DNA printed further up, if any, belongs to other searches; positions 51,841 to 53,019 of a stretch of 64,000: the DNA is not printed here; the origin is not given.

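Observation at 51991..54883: Three-gene minus-strand operon: P-loop kinase, unknown 468-aa protein, ATP-grasp ligase; a candidate small-molecule or peptide modification pathway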

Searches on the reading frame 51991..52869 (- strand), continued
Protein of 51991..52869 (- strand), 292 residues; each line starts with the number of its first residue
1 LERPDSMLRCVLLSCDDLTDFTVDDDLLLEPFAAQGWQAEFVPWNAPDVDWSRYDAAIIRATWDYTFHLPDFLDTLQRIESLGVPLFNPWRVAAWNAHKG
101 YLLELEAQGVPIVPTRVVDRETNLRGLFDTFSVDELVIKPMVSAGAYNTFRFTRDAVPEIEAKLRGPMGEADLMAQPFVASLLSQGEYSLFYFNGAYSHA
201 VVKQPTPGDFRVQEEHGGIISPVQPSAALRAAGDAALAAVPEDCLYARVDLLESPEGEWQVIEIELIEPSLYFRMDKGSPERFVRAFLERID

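Call 77: search_solved_structures(query=window:51991-52851:-, max_evalue=0.00001, show_alignments=1)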
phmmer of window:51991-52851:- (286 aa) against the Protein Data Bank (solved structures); distinct sequences matched with E-value up to 0.00001: 1.
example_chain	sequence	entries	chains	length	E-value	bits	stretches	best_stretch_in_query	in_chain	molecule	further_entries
6jil_A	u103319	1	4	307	1.2e-27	100.3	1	11-285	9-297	Cycloserine biosynthesis protein DcsG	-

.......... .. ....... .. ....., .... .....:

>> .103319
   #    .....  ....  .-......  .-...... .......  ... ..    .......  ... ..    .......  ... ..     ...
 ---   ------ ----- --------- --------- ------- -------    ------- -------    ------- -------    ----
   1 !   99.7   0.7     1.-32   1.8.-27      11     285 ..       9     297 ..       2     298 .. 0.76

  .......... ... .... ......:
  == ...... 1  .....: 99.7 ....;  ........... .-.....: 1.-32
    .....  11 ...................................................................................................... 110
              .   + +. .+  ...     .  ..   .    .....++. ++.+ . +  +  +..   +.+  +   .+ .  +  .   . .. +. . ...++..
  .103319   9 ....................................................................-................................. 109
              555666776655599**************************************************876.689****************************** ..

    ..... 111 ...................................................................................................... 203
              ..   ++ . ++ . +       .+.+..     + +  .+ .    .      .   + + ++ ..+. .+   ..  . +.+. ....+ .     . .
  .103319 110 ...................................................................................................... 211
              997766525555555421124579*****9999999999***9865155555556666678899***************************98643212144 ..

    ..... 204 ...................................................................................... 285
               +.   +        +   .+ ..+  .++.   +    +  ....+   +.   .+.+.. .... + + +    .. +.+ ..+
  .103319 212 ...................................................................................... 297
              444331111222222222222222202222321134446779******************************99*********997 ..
